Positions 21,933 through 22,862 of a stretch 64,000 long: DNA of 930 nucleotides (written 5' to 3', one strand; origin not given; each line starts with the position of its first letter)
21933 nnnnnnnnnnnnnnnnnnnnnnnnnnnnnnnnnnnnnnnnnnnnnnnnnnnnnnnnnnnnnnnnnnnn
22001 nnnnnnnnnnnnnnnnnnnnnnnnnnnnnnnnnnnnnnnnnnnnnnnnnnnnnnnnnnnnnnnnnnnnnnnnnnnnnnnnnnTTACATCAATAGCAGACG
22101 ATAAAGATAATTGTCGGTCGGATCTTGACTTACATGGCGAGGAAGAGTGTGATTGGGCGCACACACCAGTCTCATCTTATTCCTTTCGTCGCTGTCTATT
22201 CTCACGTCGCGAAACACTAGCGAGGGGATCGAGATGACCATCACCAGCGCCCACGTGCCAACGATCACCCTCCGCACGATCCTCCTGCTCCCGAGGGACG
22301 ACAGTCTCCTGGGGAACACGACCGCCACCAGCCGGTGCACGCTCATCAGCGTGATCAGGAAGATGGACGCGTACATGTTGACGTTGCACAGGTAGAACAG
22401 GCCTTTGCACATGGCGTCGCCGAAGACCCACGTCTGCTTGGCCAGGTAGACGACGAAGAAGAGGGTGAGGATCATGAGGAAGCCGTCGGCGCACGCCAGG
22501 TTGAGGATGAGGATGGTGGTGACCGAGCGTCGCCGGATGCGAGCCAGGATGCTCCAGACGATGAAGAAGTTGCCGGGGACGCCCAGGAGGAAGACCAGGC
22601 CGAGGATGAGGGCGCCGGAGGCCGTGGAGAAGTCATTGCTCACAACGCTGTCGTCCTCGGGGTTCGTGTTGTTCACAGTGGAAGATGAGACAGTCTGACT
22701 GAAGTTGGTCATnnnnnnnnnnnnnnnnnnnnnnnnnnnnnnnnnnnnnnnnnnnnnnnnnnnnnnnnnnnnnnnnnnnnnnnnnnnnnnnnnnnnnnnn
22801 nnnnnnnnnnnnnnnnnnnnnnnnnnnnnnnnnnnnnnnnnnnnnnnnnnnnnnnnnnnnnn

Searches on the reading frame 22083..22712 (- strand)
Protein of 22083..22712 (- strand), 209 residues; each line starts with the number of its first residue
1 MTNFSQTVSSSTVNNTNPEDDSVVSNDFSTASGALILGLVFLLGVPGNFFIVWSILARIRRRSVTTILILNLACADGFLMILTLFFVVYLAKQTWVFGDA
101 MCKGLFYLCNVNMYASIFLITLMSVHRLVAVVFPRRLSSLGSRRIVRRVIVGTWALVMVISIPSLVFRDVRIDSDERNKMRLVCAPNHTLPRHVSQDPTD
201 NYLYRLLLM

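Call 9: search_protein_families(library=pfam, proteins=[window:22083-22712:-], max_evalue=0.01)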
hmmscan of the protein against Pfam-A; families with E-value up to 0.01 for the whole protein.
window:22083-22712:- (209 aa): 4 families
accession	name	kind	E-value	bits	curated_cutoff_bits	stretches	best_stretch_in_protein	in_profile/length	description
PF00001.26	7tm_1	-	3.6e-29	102.5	30.5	1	47-189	1-143/260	7 transmembrane receptor (rhodopsin family)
PF10320.15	7TM_GPCR_Srsx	-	2.1e-08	34.4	24.1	1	42-196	2-147/257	Serpentine type 7TM GPCR chemoreceptor Srsx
PF10328.15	7TM_GPCR_Srx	-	3.2e-05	24.1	23.8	1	40-165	3-130/263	Serpentine type 7TM GPCR chemoreceptor Srx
PF25707.1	UL78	-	0.00036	20.2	50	1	49-167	23-145/361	Herpesvirus UL78 G protein-coupled receptor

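Call 43: search_solved_structures(query=window:22083-22712:-, max_evalue=1e-10)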
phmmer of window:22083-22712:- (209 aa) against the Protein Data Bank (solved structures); distinct sequences matched with E-value up to 1e-10: 351 (the best 60 are shown).
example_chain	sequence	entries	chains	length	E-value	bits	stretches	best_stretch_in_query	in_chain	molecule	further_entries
7vkt_A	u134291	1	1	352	4.4e-33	118.3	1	26-170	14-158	Leukotriene B4 receptor 1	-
5x33_A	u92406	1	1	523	6.9e-33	117.7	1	18-176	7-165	LTB4 receptor,Lysozyme,LTB4 receptor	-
7k15_A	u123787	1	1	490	1e-32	117.1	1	28-170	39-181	Leukotriene B4 receptor 1,Flavodoxin,Leukotriene B4 receptor 1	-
6rz4_A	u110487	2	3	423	4.7e-22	82.3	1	26-186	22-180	Cysteinyl leukotriene receptor 1,Soluble cytochrome b562,Cysteinyl leukotriene receptor 1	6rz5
7xms_R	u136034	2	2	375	1.3e-21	80.9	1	35-171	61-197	Somatostatin receptor type 4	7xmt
7xn9_A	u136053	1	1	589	9.2e-21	78.1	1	7-174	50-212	Somatostatin receptor type 2,Endo-1,4-beta-xylanase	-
7y24_E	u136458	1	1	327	1.5e-20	77.4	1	7-174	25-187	Somatostatin receptor type 2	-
7y26_E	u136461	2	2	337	1.7e-20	77.3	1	7-174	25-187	Somatostatin receptor type 2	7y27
7wic_R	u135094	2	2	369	2.1e-20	76.9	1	7-174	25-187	Somatostatin receptor type 2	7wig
7yae_E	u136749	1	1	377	2.2e-20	76.9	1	7-174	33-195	Somatostatin receptor type 2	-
7ul5_A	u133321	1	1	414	2.3e-20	76.8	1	7-174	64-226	Somatostatin receptor type 2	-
7t10_R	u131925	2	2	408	2.5e-20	76.7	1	7-174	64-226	Somatostatin receptor type 2,Kappa-type opioid receptor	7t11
7xmr_R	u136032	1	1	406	2.8e-20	76.6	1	7-174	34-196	Somatostatin receptor type 2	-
7wj5_R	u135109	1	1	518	4.4e-20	75.9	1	7-174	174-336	Soluble cytochrome b562,Somatostatin receptor type 2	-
7xna_A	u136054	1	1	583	4.6e-20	75.8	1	7-174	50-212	Somatostatin receptor type 2,Endo-1,4-beta-xylanase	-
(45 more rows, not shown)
